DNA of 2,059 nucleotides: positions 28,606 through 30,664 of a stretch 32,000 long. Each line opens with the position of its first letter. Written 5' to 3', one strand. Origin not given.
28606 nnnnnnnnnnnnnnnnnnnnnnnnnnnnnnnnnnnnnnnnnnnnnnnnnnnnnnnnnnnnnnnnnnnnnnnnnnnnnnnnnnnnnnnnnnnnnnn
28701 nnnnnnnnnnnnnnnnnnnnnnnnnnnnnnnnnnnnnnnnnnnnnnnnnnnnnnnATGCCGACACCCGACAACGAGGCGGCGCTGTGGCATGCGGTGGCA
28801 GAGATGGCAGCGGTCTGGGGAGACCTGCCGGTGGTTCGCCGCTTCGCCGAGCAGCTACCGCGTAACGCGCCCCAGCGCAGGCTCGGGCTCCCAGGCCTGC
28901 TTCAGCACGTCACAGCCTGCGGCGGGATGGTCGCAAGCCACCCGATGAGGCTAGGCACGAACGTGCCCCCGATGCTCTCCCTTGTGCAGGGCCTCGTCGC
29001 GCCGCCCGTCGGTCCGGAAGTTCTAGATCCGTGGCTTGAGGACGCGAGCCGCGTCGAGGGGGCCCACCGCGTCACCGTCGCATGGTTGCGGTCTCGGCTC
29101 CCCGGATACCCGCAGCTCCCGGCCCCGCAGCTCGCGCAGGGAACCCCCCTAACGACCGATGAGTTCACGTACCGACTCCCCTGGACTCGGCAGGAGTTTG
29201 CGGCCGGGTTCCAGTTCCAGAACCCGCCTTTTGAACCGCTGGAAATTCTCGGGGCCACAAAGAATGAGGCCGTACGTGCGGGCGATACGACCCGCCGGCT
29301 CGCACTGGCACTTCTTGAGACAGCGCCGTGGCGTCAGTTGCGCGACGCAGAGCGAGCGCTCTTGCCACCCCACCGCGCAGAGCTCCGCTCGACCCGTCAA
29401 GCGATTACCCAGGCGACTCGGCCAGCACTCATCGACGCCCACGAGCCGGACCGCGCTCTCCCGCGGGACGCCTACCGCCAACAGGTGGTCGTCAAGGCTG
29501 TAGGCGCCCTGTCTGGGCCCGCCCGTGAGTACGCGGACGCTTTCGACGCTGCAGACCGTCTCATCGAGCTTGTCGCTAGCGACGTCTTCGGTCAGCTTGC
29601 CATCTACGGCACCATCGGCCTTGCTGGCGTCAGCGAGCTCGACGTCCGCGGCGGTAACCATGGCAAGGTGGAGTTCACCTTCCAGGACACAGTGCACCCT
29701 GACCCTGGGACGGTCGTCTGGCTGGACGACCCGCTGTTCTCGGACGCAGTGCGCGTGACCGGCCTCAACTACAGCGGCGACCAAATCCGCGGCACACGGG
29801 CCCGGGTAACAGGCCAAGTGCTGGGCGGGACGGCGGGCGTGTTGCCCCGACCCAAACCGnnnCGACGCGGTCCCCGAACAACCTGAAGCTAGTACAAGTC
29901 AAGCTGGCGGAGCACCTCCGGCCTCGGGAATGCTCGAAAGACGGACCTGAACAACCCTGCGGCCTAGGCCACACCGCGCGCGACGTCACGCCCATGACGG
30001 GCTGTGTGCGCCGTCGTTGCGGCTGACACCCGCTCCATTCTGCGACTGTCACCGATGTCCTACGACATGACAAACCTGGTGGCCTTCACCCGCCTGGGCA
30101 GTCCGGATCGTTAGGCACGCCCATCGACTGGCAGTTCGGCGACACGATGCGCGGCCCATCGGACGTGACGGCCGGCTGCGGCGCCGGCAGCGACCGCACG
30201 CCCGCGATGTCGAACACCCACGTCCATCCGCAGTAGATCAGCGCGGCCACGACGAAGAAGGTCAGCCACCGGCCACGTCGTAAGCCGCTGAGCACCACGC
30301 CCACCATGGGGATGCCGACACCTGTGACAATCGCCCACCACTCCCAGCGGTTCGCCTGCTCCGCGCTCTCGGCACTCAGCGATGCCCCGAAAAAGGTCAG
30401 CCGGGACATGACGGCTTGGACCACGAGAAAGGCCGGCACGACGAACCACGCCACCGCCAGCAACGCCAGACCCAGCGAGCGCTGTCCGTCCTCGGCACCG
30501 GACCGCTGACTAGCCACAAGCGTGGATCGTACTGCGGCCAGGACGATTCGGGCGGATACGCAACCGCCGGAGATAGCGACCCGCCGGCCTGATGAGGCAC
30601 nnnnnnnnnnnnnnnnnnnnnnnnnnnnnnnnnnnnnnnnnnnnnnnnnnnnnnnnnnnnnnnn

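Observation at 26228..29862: Translationally coupled nuclease-NACHT (STAND) gene plus unknown 368-aa partner: candidate undescribed defence system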

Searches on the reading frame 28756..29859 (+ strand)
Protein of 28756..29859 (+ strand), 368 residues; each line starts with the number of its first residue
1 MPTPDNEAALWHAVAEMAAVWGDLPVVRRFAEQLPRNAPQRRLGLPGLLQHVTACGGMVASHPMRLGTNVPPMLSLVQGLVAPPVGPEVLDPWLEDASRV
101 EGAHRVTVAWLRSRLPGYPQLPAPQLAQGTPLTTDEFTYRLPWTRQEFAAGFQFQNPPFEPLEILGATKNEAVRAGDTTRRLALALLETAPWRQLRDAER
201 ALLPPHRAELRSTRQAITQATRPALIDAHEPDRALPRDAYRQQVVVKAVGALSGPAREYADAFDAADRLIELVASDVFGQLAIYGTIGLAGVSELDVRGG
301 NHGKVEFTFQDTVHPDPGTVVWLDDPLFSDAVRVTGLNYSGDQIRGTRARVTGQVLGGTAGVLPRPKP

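Call 3: search_protein_families(library=pfam, proteins=[window:28756-29859:+], max_evalue=1)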
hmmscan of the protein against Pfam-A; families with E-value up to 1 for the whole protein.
window:28756-29859:+ (368 aa): 0 families

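Call 4: search_protein_families(library=padloc, proteins=[window:28756-29859:+], max_evalue=1)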
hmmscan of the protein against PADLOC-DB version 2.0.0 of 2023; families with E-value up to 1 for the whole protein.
window:28756-29859:+ (368 aa): 0 families

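Call 5: search_protein_families(library=ncbifam, proteins=[window:28756-29859:+], max_evalue=1)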
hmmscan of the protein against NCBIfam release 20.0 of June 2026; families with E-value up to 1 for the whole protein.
window:28756-29859:+ (368 aa): 0 families

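Call 7: find_homologous_proteins(query=window:28756-29859:+)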
Query window:28756-29859:+ (368 aa): 74 proteins with E <= 0.001 among 8000 candidates.
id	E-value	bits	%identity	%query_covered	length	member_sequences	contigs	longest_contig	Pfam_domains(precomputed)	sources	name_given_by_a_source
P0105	7.4e-244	827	100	100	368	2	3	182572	-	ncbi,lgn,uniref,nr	ncbi:hypothetical protein [Kineococcus radiotolerans]|uniref:Uncharacterized protein n=1 Tax=Kineoco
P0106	1.6e-159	549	70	99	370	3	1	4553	-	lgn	-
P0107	2.1e-159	549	71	100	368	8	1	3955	-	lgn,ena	-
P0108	1.2e-158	546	70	100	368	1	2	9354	-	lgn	-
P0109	2.6e-150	519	67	99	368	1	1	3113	-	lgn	-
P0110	1.7e-149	516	67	99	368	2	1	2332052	-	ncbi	-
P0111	1.0e-148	514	67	99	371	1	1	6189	-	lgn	-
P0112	4.6e-148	512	66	98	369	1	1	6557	-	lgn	-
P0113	7.2e-148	511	67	99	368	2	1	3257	-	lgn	-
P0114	3.5e-147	509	65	99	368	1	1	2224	-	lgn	-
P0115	1.1e-145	504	65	99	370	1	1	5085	-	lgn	-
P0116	3.3e-144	499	64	99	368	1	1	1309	-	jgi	jgi:hypothetical protein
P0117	6.5e-144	498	65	98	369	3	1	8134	-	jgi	-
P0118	3.5e-140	486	62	99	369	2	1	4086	-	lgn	-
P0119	1.9e-139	483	64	97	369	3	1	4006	-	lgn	-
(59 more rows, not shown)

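Call 12: search_solved_structures(query=A2, max_evalue=10)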
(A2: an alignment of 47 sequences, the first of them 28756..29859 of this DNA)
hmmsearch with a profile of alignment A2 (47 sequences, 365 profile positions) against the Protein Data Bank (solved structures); distinct sequences matched with E-value up to 10: 8.
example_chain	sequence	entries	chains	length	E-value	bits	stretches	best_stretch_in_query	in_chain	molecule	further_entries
2pih_A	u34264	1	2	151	0.002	20.5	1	169-279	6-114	Protein ymcA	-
6prh_A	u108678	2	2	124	0.0038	19.6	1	169-279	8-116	RicA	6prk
7puz_A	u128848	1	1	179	0.016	17.5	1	178-282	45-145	MICOS complex subunit MIC60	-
3hiu_A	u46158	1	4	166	0.21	13.8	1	83-118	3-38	Uncharacterized protein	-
3ogh_B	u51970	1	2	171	0.37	13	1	85-120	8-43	Protein yciE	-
7v1v_A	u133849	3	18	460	0.46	12.7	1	72-166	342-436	Difructose dianhydride I synthase/hydrolase (alphaFFase1) | Difructose dianhydride I synthase/hydrolase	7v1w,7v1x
3msx_B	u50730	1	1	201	1.5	11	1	9-79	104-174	Rho GTPase-activating protein 20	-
4r5d_A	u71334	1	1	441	4.5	9.5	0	150-210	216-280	Leucine rich repeat protein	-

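Call 18: predict_structure(alignment_id=A2)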
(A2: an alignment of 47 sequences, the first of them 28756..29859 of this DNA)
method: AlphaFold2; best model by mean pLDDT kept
length: 368 residues; sequences in the alignment: 47
mean_pLDDT: 93.4   pTM: 0.92
mean pLDDT of the five models: 93.4, 93.2, 92.9, 89.8, 88.1
residues with pLDDT >= 90: 303; 70-90: 60; 50-70: 4; < 50: 1
segments of 3 or more residues with pLDDT < 50: none
pLDDT, mean of each block of 10 residues (from residue 1): 79 97 98 94 93 83 94 84 89 98 98 95 97 94 92 93 97 96 96 97 98 98 95 93 98 98 98 97 95 91 90 88 93 94 87 95 84
secondary structure, 60 per line:
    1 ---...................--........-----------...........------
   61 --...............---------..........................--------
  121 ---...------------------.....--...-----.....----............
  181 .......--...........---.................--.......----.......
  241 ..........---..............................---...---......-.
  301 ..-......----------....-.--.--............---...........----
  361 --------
elements in order: H4-22 H25-32 H44-54 H63-77 H87-112 H145-149 H160-164 H169-187 H190-200 H204-220 H223-229 H234-250 H254-283 E287-289 E293-298 E304-309 E320-323 E331-342 E346-356

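Call 25: fold_search(model_id=the predicted structure, library=pdb)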
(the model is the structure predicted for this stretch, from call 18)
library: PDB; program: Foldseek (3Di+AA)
matches with E <= 10: 284; with E <= 0.001: 0
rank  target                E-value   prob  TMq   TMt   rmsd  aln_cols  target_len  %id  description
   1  7yfz_t                1.1e-01  1.00  0.16  0.25   9.1        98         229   14  Cyanophage Pam3 baseplate proteins (released 2023-01-18)
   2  9j3d_D                2.3e-01  0.25  0.12  0.13  18.8       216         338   13  Cryo-EM structure of TMexCD1-TOprJ1 (released 2025-08-13)
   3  8xau_F                5.4e-01  0.89  0.14  0.10   6.5        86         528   12  Cryo-EM structure of HerA (released 2024-06-05)
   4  2p5z                  5.9e-01  0.99  0.17  0.17   9.2       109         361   16  The E. coli c3393 protein is a component of the type VI secretion system and exhibits structural similarity to T4 bacter (released 2007-04-03)
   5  9xps_B                6.2e-01  0.69  0.11  0.10   5.9        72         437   12  The neck structure of the Phage Phikz (released 2026-02-11)
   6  3d37_A                7.5e-01  0.97  0.13  0.15   4.9        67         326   15  The crystal structure of the tail protein from Neisseria meningitidis MC58 (released 2008-07-08)
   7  3d37_B                8.9e-01  0.98  0.13  0.15   3.0        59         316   17  The crystal structure of the tail protein from Neisseria meningitidis MC58 (released 2008-07-08)
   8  9qgm_8A               1.0e+00  0.77  0.14  0.10   8.1       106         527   14  Cryo-EM structure of the PlPVC1 central spike, 3-fold symmetrized (C3), in extended state (released 2025-10-29)
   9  9tg4_H                1.0e+00  0.08  0.11  0.12  19.5       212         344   12  Structure of the YbjP lipoprotein bound to the AcrABZ-TolC efflux pump (released 2026-04-08)
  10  7u06_B                1.1e+00  0.04  0.10  0.06  20.8       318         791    9  Structure of the yeast TRAPPII-Rab11/Ypt32 complex in the closed/open state (composite structure) (released 2022-04-27)
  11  8rk3_b                1.2e+00  0.18  0.12  0.07  13.5       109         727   15  Bacteriophage JBD30 baseplate - composite structure (released 2024-08-14)
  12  6psr_L                1.3e+00  0.08  0.14  0.11  20.7       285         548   14  Escherichia coli RNA polymerase promoter unwinding intermediate (TRPi1) with TraR and rpsT P2 promoter (released 2020-03-25)
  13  2nwa_A                1.4e+00  0.54  0.13  0.46   5.2        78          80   15  X-ray Crystal Structure of Protein ytmB from Bacillus subtilis. Northeast Structural Genomics Consortium Target SR466 (released 2007-01-09)
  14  9tg4_D                1.4e+00  0.06  0.11  0.11  19.8       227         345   10  Structure of the YbjP lipoprotein bound to the AcrABZ-TolC efflux pump (released 2026-04-08)
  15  9tg4_F                1.5e+00  0.09  0.12  0.13  19.2       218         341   10  Structure of the YbjP lipoprotein bound to the AcrABZ-TolC efflux pump (released 2026-04-08)
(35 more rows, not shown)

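Call 41: search_dna_similar(query=window:28756-29859:+, collection=plasmids, mode=protein, max_rows=20)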
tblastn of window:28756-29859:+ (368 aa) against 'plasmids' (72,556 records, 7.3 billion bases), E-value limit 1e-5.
No match.

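Call 42: search_dna_similar(query=window:28756-29859:+, collection=phages, mode=protein, max_rows=20, max_evalue=0.01)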
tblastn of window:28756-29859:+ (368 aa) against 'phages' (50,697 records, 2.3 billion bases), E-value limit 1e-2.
No match.

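Call 49: search_protein_representatives(alignment_id=A2)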
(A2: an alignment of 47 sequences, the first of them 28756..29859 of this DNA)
Query: 47 sequences, 365 profile positions. Proteins with E-value up to 0.001 (for the whole library): 278; up to 1e-10: 244; up to 1e-30: 153. The best 150 are listed.
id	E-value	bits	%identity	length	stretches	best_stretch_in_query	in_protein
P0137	9.1e-157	538.2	-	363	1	3-364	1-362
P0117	1.9e-154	530.5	-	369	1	3-364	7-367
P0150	5.4e-143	492.9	-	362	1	3-360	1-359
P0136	3.7e-140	483.6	-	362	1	4-363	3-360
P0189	1.1e-137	475.4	-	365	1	3-363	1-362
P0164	1.5e-137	474.9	-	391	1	4-363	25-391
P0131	4.7e-134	463.5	-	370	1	5-363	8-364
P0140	6.5e-129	446.6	-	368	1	4-363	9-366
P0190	1.7e-126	438.6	-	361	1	3-363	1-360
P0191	1.8e-121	422.1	-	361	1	3-362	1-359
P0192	7.0e-120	416.8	-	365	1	3-363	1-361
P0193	1.0e-119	416.3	-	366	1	4-362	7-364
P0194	4.1e-119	414.3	-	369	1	4-363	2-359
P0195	8.6e-118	410.0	-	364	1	5-363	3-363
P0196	1.2e-116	406.3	-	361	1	3-363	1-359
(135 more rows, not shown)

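Call 54: find_related_loci(query=A2, collection=metagenome_contigs, flank=6000)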
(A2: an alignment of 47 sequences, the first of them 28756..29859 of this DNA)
Query A2 (368 aa) in metagenome_contigs; peptide patterns used: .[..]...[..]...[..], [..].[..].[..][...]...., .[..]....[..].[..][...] (x = any residue, [..] = any of these).
352 stretches matched a pattern; 20 encode a relative of the query (tblastn E <= 1e-3); 20 distinct loci.
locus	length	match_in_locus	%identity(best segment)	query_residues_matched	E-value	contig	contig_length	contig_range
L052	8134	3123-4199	65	7-366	2e-144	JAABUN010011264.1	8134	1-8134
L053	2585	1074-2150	64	7-366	2e-149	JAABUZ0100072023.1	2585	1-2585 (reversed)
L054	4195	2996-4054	64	7-360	2e-143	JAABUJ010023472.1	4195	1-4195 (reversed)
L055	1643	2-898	70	69-368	3e-127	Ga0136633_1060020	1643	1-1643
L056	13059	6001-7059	51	10-361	2e-94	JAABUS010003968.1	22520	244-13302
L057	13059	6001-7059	51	10-361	2e-94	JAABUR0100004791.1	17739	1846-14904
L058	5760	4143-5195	47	10-360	4e-88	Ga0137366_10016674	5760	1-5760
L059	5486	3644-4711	46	10-365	4e-88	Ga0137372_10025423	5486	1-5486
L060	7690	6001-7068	46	10-365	4e-88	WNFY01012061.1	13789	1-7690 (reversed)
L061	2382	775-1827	49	10-360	2e-89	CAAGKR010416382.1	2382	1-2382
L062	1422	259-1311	45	10-362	4e-92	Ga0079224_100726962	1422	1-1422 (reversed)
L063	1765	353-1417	46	10-359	9e-89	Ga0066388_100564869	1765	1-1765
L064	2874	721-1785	46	10-359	9e-84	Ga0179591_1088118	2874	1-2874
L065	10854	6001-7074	44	10-361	1e-80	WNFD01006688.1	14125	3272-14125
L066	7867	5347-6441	41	8-365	5e-75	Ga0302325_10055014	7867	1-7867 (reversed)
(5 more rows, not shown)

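Call 55: find_related_loci(query=A2, collection=viral_contigs, flank=6000)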
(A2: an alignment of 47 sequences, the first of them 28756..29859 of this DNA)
Query A2 (368 aa) in viral_contigs; peptide patterns used: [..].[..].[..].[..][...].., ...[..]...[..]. (x = any residue, [..] = any of these).
74 stretches matched a pattern, but none encodes a relative of the query by tblastn (E <= 1e-3).

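Call 64: fold_search(model_id=the predicted structure, library=viral)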
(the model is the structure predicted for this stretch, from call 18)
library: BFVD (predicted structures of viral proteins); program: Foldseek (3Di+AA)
matches with E <= 10: 686; with E <= 0.001: 0
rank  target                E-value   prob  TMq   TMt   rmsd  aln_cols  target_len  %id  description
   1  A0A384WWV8            3.3e-03  1.00  0.18  0.26  18.5       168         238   12  (no name in the UniProt tables at hand)
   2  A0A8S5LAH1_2          2.2e-02  1.00  0.17  0.06   5.3       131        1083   11  Lysozyme [Myoviridae sp. ctPuP5]
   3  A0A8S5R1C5            3.2e-02  1.00  0.15  0.14   3.1        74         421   15  Uncharacterized protein [Siphoviridae sp. ctj7g1]
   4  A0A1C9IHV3            4.5e-02  1.00  0.13  0.21   9.3        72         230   21  (no name in the UniProt tables at hand)
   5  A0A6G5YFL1            4.8e-02  0.77  0.15  0.08  16.7       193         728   11  (no name in the UniProt tables at hand)
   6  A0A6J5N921            5.7e-02  1.00  0.15  0.13  10.8        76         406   14  Tip attachment protein J [uncultured Caudovirales phage]
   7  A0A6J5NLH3            6.0e-02  0.99  0.14  0.06   7.9       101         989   17  Tip attachment protein J [uncultured Caudovirales phage]
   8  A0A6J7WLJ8            6.2e-02  0.99  0.15  0.10  10.6       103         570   10  Tip attachment protein J [uncultured Caudovirales phage]
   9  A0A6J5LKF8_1          6.8e-02  1.00  0.15  0.07   7.8        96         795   16  Tip attachment protein J [uncultured Caudovirales phage]
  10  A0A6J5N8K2            7.5e-02  1.00  0.14  0.12  10.2        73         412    8  Tip attachment protein J [uncultured Caudovirales phage]
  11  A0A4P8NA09            9.0e-02  1.00  0.16  0.30   5.6        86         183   12  Uncharacterized protein [Rheinheimera phage vB_RspM_Barba23A]
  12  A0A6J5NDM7            9.8e-02  0.84  0.17  0.09  10.5       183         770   13  Uncharacterized protein [uncultured Caudovirales phage]
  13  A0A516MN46            1.0e-01  0.99  0.14  0.11   7.5        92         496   11  (no name in the UniProt tables at hand)
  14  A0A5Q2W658            1.2e-01  1.00  0.14  0.09   2.0        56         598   20  (no name in the UniProt tables at hand)
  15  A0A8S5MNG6            1.3e-01  1.00  0.15  0.33   2.8        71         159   15  Gp28/Gp37-like domain-containing protein [Myoviridae sp. ctJfU3]
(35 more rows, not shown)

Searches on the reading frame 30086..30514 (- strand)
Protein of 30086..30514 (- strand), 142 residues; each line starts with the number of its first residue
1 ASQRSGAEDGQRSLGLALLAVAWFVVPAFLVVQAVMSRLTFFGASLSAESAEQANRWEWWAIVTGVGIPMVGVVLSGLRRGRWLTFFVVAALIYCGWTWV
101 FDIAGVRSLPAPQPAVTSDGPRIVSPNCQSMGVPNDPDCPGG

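Call 3: search_protein_families(library=pfam, proteins=[window:30086-30514:-], max_evalue=1)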
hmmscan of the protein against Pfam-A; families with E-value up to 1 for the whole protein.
window:30086-30514:- (142 aa): 1 family
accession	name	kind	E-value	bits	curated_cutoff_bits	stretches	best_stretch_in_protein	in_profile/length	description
PF03591.19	AzlC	-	0.0061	17.4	32.1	1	16-98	44-124/137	AzlC protein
